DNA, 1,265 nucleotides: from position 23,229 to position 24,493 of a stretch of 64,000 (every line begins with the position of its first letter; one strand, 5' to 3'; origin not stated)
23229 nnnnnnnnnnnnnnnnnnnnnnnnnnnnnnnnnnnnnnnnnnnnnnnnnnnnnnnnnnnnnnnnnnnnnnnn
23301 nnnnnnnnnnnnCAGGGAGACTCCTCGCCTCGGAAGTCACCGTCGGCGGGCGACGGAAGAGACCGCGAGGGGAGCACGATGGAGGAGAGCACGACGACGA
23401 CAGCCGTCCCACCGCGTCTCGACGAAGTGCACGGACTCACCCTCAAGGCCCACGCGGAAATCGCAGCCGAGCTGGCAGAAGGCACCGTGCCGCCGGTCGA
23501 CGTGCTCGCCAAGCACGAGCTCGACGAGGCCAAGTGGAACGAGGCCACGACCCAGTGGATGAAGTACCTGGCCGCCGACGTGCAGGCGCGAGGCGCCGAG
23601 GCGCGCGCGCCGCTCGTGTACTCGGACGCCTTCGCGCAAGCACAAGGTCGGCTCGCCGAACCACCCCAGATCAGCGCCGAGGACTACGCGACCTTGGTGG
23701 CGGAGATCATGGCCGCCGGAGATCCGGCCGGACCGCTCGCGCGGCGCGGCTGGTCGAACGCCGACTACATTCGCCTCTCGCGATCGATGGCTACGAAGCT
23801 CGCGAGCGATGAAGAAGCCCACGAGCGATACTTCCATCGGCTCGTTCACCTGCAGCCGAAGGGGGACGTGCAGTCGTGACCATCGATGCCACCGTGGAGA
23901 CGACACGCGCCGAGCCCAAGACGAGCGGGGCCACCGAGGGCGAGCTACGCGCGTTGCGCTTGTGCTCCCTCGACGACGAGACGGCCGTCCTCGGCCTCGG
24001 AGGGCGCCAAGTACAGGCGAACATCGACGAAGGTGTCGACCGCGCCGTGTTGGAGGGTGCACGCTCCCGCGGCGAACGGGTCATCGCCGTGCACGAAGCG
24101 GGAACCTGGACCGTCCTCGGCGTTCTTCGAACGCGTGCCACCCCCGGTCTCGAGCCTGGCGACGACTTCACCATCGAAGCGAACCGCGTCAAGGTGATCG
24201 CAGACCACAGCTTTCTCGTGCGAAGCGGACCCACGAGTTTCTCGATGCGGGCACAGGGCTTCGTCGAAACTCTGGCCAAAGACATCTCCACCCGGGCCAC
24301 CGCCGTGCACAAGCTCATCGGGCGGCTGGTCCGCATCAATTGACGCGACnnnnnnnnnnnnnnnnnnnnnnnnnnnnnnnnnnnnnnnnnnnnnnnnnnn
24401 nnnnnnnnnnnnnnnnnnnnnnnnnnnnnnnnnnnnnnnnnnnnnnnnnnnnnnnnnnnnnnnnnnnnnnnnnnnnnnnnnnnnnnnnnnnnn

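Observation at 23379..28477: Divergent five-gene operon of uncharacterised proteins paired head-to-head with the vgrG triplet, a candidate undescribed accessory system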

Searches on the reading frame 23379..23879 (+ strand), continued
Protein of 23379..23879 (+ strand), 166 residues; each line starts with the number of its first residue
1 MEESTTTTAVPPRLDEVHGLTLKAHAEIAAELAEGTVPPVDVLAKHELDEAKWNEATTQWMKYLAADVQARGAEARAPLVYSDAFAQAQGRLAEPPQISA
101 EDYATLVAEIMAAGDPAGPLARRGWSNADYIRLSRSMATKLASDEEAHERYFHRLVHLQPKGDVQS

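Call 75: list_cluster_members(proteins=[P0074, P0077, P0086, P0063, P0084, P0018, P0104, P0035, P0160, P0022])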
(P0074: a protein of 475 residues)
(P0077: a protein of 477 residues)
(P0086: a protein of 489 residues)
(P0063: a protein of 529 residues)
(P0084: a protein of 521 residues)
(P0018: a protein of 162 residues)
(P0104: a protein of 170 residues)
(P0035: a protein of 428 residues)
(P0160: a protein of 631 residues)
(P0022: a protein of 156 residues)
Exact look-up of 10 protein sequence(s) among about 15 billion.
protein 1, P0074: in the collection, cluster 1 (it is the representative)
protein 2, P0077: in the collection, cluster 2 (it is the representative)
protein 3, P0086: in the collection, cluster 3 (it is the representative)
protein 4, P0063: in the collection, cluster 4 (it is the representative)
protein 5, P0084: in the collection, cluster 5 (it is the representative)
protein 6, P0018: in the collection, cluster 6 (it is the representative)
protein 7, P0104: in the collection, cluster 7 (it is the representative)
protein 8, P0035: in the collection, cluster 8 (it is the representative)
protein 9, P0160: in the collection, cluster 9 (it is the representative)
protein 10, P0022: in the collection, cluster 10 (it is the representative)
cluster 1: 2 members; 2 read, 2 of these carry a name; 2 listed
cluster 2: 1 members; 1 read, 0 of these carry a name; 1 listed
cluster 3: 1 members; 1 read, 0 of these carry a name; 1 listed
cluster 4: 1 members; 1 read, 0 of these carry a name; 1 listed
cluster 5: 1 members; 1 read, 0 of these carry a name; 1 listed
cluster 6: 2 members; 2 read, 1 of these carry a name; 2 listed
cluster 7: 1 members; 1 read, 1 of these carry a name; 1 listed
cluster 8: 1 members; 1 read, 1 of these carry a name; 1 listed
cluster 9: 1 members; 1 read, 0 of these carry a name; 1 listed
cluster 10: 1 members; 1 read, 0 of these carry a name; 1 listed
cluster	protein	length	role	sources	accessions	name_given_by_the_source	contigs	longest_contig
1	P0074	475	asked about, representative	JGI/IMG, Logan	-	hypothetical protein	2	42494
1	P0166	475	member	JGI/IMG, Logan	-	hypothetical protein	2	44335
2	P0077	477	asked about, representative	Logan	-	-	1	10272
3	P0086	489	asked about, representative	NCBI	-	-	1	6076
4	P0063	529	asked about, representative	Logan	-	-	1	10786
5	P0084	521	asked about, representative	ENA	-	-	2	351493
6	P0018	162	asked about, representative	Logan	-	-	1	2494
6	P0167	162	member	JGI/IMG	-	hypothetical protein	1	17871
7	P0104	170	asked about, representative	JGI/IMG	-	hypothetical protein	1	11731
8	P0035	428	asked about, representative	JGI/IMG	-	hypothetical protein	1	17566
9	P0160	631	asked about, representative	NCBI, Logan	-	-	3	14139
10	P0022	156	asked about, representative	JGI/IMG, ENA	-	-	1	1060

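Call 76: find_encoding_contigs(protein=P0074, flank=10000, max_places=2)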
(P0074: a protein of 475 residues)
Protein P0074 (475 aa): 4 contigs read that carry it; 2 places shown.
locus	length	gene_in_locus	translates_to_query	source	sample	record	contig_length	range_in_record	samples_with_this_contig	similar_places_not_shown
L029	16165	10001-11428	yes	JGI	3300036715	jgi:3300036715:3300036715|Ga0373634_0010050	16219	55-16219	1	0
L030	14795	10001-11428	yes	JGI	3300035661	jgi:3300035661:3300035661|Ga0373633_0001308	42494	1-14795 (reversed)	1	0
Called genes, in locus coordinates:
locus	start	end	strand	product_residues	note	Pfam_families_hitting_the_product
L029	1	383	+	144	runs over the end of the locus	?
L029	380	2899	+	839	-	PF05954:Phage_GPD, PF22255:Gp44-like_2nd (weak), PF22178:Gp5_trimer_C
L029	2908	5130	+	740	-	PF05954:Phage_GPD, PF22178:Gp5_trimer_C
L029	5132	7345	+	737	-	PF05954:Phage_GPD, PF04717:Phage_base_V, PF22178:Gp5_trimer_C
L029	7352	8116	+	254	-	-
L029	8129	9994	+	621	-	PF13665:Tox-PAAR-like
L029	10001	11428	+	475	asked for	PF09937:DUF2169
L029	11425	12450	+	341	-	-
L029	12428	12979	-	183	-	-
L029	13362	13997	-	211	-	-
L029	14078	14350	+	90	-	-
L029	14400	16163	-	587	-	?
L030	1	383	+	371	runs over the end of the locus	PF09937:DUF2169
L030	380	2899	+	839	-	PF05954:Phage_GPD, PF22255:Gp44-like_2nd (weak), PF22178:Gp5_trimer_C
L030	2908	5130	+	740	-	PF05954:Phage_GPD, PF22178:Gp5_trimer_C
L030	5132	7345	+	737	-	PF05954:Phage_GPD, PF04717:Phage_base_V, PF22178:Gp5_trimer_C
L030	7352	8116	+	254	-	-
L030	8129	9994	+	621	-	PF13665:Tox-PAAR-like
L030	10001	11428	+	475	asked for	PF09937:DUF2169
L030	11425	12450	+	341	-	-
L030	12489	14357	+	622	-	-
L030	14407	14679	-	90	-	-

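Call 77: find_encoding_contigs(protein=P0084, flank=10000, max_places=2)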
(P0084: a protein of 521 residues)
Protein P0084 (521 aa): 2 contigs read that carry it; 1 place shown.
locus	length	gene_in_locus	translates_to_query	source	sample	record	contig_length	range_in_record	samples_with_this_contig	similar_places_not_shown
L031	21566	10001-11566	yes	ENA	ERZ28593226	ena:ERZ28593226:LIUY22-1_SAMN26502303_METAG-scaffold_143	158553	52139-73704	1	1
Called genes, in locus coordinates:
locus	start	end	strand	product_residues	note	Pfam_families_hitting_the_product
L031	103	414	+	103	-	-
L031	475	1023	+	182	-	-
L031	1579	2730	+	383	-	-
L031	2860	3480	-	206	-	-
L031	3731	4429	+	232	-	-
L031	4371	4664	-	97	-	PF18480:DUF5615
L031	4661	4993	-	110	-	PF04255:DUF433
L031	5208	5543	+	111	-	-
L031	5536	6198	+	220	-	PF08843:AbiEii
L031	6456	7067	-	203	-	PF05685:Uma2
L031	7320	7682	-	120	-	-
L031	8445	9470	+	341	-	PF00326:Peptidase_S9 (faint)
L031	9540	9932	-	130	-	PF05488:PAAR_motif (weak)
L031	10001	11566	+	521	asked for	-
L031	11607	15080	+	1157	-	PF05954:Phage_GPD, PF20093:DUF6484 (faint), PF05954:Phage_GPD, PF04717:Phage_base_V, PF22178:Gp5_trimer_C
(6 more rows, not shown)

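Call 84: search_solved_structures(query=A5, max_evalue=1)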
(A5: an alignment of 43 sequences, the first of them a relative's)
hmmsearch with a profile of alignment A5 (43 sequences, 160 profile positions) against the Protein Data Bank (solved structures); distinct sequences matched with E-value up to 1: 10.
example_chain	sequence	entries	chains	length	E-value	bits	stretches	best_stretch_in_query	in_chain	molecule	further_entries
8xz4_A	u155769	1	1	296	0.43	13.5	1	36-60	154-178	Radixin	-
1gc6_A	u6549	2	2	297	0.44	13.5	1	36-60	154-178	RADIXIN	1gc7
8xz6_A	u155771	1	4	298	0.44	13.4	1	36-60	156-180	Radixin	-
2d2q_A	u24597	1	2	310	0.46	13.4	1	36-60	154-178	Radixin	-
2d10_A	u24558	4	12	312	0.47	13.4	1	36-60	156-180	Radixin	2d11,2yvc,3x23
2zpy_A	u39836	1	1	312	0.47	13.4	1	36-60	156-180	Radixin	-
1j19_A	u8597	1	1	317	0.47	13.3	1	36-60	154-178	radixin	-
2ems_A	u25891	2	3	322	0.49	13.3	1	36-60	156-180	Radixin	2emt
4tq0_B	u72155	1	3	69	0.67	12.9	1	120-150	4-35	Autophagy-related protein 16-1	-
5d7g_B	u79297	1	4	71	0.73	12.7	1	120-150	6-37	Autophagy-related protein 16-1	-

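Call 91: find_related_loci(query=A7, collection=metagenome_contigs, flank=10000)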
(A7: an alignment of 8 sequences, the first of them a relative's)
Query A7 (475 aa) in metagenome_contigs; peptide patterns used: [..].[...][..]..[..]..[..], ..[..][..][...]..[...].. (x = any residue, [..] = any of these).
334 stretches matched a pattern; 4 encode a relative of the query (tblastn E <= 1e-3); 4 distinct loci.
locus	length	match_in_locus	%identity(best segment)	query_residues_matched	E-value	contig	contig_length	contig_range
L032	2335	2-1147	38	83-468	5e-62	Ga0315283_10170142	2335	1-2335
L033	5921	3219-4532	35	6-472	5e-51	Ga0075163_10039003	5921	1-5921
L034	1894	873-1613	39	198-464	1e-38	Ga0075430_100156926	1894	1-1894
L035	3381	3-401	47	332-464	3e-29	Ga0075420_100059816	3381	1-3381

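Call 92: find_encoding_contigs(protein=P0035, flank=10000, max_places=1)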
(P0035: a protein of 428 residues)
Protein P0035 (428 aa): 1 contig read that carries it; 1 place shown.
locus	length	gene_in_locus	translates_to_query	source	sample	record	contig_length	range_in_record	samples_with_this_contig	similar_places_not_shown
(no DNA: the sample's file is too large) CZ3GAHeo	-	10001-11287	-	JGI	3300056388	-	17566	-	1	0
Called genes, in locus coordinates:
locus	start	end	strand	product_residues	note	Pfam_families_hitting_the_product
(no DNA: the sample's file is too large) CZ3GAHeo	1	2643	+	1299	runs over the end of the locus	PF20148:DUF6531, PF05593:RHS_repeat (weak), PF25023:TEN_YD-shell, PF05593:RHS_repeat (weak), PF03527:RHS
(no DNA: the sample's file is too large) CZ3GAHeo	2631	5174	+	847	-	PF05954:Phage_GPD, PF04717:Phage_base_V (faint), PF22178:Gp5_trimer_C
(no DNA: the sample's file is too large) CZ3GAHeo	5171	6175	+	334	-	-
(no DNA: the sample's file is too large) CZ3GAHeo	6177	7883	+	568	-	-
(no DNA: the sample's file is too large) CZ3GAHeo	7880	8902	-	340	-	-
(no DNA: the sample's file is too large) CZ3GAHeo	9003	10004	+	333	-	PF09937:DUF2169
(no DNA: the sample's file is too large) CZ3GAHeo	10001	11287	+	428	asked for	-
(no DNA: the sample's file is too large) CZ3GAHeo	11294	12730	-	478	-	-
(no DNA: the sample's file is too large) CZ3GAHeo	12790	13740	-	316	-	PF03712:Cu2_monoox_C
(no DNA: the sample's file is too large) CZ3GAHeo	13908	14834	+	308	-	PF00106:adh_short, PF08659:KR, PF13561:adh_short_C2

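Call 93: find_encoding_contigs(protein=P0160, flank=10000, max_places=1)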
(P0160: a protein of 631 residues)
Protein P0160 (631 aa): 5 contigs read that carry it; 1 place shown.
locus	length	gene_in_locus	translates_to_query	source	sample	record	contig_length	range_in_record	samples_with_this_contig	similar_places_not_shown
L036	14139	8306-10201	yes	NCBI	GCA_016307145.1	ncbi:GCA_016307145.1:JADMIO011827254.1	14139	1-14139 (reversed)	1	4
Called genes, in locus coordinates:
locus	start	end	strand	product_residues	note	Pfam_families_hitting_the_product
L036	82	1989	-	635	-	PF00691:OmpA (weak), PF01471:PG_binding_1 (weak)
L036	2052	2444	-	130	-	PF05488:PAAR_motif (weak)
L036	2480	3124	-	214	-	PF01471:PG_binding_1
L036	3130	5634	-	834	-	PF05954:Phage_GPD, PF04717:Phage_base_V, PF22178:Gp5_trimer_C, PF10106:DUF2345 (faint)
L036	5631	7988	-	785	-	-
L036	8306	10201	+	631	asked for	-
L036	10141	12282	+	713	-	PF00069:Pkinase, PF03109:ABC1 (weak), PF07714:PK_Tyr_Ser-Thr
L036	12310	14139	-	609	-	?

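Call 94: find_encoding_contigs(protein=P0077, flank=10000, max_places=1)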
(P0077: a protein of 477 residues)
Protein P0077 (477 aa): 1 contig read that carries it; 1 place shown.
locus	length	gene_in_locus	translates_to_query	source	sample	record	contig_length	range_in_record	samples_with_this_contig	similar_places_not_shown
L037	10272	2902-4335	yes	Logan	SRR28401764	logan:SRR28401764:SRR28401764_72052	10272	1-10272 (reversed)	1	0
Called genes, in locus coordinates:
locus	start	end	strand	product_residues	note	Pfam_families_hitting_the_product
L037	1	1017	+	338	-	?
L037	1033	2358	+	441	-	PF13665:Tox-PAAR-like (weak), PF10720:DUF2515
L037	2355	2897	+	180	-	-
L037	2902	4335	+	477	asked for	PF09937:DUF2169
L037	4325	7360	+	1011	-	PF00109:ketoacyl-synt (weak)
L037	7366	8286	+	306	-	PF13503:DUF4123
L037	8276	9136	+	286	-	-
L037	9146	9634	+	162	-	PF13665:Tox-PAAR-like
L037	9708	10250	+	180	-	-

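Call 108: search_protein_families(library=pfam, proteins=[L037:4325-7360:+, L029:11425-12450:+, L030:12489-14357:+], max_evalue=0.01)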
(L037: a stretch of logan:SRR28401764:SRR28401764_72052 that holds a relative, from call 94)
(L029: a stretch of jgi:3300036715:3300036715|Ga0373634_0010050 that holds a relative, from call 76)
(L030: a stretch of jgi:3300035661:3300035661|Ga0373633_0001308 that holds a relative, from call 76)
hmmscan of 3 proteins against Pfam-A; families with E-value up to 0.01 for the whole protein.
L037:4325-7360:+ (1011 aa): 1 family
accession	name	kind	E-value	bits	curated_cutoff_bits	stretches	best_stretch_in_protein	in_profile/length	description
PF00109.32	ketoacyl-synt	-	2.7e-06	27.6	20.8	1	128-202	166-247/252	Beta-ketoacyl synthase, N-terminal domain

L029:11425-12450:+ (341 aa): 0 families

L030:12489-14357:+ (622 aa): 1 family
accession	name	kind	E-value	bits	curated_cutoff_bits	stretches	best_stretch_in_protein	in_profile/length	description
PF13646.12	HEAT_2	-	0.0001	23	27.7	1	353-421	8-75/88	HEAT repeats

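Call 117: fold_search(model_id=the predicted structure, library=viral)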
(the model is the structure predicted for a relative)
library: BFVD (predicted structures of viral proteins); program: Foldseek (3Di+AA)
matches with E <= 10: 86; with E <= 0.001: 0
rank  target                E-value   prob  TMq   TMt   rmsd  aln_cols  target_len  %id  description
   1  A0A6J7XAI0            9.7e-01  0.16  0.21  0.20  12.6       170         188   12  Uncharacterized protein [uncultured Caudovirales phage]
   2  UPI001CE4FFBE         1.2e+00  0.25  0.29  0.32  12.5       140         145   16  (no name look-up for this kind of identifier)
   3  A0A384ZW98            1.3e+00  0.05  0.15  0.06  22.8       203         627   12  Uncharacterized protein [Dickeya phage vB_DsoM_JA13]
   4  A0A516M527            1.4e+00  0.23  0.28  0.31  15.8       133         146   11  (no name in the UniProt tables at hand)
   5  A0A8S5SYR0            1.5e+00  0.08  0.18  0.19  19.7       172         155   10  Helix-turn-helix domain protein [Siphoviridae sp. ctPyh10]
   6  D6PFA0                1.7e+00  0.18  0.30  0.26   9.1       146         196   13  (no name in the UniProt tables at hand)
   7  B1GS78                2.1e+00  0.33  0.25  0.35  16.1       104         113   15  Hypothetical phage protein [Salmonella phage Vi II-E1]
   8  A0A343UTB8            2.1e+00  0.18  0.23  0.24  21.3       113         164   12  (no name in the UniProt tables at hand)
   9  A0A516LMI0            2.1e+00  0.13  0.23  0.25  13.8       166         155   14  (no name in the UniProt tables at hand)
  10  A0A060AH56            2.3e+00  0.21  0.26  0.15  10.2       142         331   10  (no name in the UniProt tables at hand)
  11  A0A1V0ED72            2.3e+00  0.13  0.26  0.26  13.2       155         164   14  (no name in the UniProt tables at hand)
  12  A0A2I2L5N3            2.3e+00  0.12  0.22  0.26  11.8       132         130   11  Uncharacterized protein [Orpheovirus IHUMI-LCC2]
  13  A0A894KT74            2.4e+00  0.05  0.15  0.16  12.8       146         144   10  p505 5R 3 [African swine fever virus]
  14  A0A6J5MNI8            2.8e+00  0.12  0.21  0.10  14.2       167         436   10  Uncharacterized protein [uncultured Caudovirales phage]
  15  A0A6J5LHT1            2.8e+00  0.08  0.23  0.18  16.5       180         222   13  Uncharacterized protein [uncultured Caudovirales phage]
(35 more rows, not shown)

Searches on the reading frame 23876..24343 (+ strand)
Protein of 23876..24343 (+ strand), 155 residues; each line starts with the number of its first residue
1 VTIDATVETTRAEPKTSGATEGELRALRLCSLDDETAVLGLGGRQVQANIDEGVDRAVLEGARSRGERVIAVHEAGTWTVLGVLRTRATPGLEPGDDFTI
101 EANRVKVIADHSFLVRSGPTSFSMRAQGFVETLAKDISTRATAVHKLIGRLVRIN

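Call 4: search_protein_families(library=pfam, proteins=[window:23876-24343:+], max_evalue=0.1)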
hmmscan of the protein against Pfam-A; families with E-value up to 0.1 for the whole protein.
window:23876-24343:+ (155 aa): 0 families

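Call 5: search_protein_families(library=ncbifam, proteins=[window:23876-24343:+], max_evalue=0.1)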
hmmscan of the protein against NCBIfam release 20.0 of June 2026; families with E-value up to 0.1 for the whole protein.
window:23876-24343:+ (155 aa): 1 family
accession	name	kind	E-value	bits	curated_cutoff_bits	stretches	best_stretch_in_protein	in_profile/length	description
NF049848.1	tail_join_FII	equivalog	0.073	13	25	0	59-109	28-80/93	head-tail joining protein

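Call 30: search_protein_families(library=pfam, proteins=[window:23876-24343:+], max_evalue=10)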
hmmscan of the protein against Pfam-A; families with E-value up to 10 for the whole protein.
window:23876-24343:+ (155 aa): 0 families

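Call 31: find_homologous_proteins(query=window:23876-24343:+, max_evalue=0.001)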
Query window:23876-24343:+ (155 aa): 8 proteins with E <= 0.001 among 139 candidates.
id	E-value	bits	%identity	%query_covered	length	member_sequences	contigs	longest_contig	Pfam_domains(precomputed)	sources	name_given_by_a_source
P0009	1.8e-92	324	100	100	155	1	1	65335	-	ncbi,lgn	-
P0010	6.5e-72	258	82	100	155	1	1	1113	-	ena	-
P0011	6.0e-39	151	61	84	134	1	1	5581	-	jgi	jgi:hypothetical protein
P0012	7.9e-33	131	55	78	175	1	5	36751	-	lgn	-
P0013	1.4e-23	101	50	72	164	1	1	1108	-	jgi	jgi:hypothetical protein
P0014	2.0e-22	97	50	72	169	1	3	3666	-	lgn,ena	-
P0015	2.2e-21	94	49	70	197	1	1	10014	-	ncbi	-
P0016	2.4e-17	81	39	85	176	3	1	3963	-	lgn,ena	-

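Call 39: predict_structure(alignment_id=A1)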
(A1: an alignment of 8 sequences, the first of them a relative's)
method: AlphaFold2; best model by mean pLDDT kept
length: 155 residues; sequences in the alignment: 8
mean_pLDDT: 55.7   pTM: 0.50
mean pLDDT of the five models: 55.7, 55.5, 54.9, 53.8, 53.4
residues with pLDDT >= 90: 13; 70-90: 48; 50-70: 10; < 50: 84
segments of 3 or more residues with pLDDT < 50: 4-17, 87-155
pLDDT, mean of each block of 10 residues (from residue 1): 42 47 80 91 89 74 79 83 58 36 33 38 34 29 36 32
secondary structure, 60 per line:
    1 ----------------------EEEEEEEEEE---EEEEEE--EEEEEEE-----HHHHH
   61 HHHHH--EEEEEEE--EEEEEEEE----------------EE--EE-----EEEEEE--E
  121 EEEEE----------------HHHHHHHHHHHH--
elements in order: E23-32 E36-41 E44-50 H56-65 E68-74 E77-84 E112-117 E120-125 H142-153

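Call 43: fold_search(model_id=the predicted structure, library=pdb)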
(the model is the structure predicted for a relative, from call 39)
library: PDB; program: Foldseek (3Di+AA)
matches with E <= 10: 676; with E <= 0.001: 0
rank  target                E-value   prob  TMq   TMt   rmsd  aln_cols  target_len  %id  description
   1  5kzf_H                4.5e-03  0.97  0.30  0.11  13.3       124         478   20  Crystal structure of near full-length hexameric Mycobacterium tuberculosis proteasomal ATPase Mpa in apo form (released 2017-05-17)
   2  9u7r_E                9.0e-03  0.99  0.32  0.15   9.4        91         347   16  Substrate-free human 26S proteasome purified by midnolin, 20S proteasome, RPTs and RPN11 part (released 2026-04-01)
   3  7ljf_D                9.6e-03  0.99  0.30  0.37  12.3       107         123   20  Cryo-EM structure of the Mpa hexamer in the presence of ATP and the Pup-FabD substrate (released 2021-05-05)
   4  6rbk_C                1.1e-02  0.96  0.36  0.13  14.2       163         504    8  Cryo-EM structure of the anti-feeding prophage (AFP) baseplate in extended state, 3-fold symmetrised (released 2019-04-24)
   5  3fp9_D                1.1e-02  0.90  0.28  0.30  12.8       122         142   16  Crystal structure of Intern Domain of proteasome-associated ATPase, Mycobacterium tuberculosis (released 2009-10-27)
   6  5okz_l                1.6e-02  0.96  0.32  0.20   9.1       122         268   12  Crystal Strucrure of the Mpp6 Exosome complex (released 2017-08-30)
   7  7px9_A                1.6e-02  0.93  0.28  0.11  13.0       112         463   18  Substrate-engaged mycobacterial Proteasome-associated ATPase - focused 3D refinement (state A) (released 2022-01-19)
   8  5kzf_D                1.7e-02  0.84  0.28  0.11  12.9       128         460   17  Crystal structure of near full-length hexameric Mycobacterium tuberculosis proteasomal ATPase Mpa in apo form (released 2017-05-17)
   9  7pxd_B                1.8e-02  0.95  0.29  0.11  13.1       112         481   19  Substrate-engaged mycobacterial Proteasome-associated ATPase in complex with open-gate 20S CP - composite map (state B (released 2022-01-19)
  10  3fp9_G                1.8e-02  0.77  0.25  0.27  12.9       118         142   18  Crystal structure of Intern Domain of proteasome-associated ATPase, Mycobacterium tuberculosis (released 2009-10-27)
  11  7pxc_A                1.9e-02  0.94  0.29  0.11  13.0       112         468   20  Substrate-engaged mycobacterial Proteasome-associated ATPase in complex with open-gate 20S CP - composite map (state A (released 2022-01-19)
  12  5kzf_E                1.9e-02  0.90  0.29  0.11  12.9       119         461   18  Crystal structure of near full-length hexameric Mycobacterium tuberculosis proteasomal ATPase Mpa in apo form (released 2017-05-17)
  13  5kzf_C                1.9e-02  0.87  0.29  0.11  13.2       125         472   16  Crystal structure of near full-length hexameric Mycobacterium tuberculosis proteasomal ATPase Mpa in apo form (released 2017-05-17)
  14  7px9_C                2.0e-02  0.95  0.28  0.11  11.9       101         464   18  Substrate-engaged mycobacterial Proteasome-associated ATPase - focused 3D refinement (state A) (released 2022-01-19)
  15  7ljf_F                2.0e-02  0.93  0.29  0.12  12.6       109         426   16  Cryo-EM structure of the Mpa hexamer in the presence of ATP and the Pup-FabD substrate (released 2021-05-05)
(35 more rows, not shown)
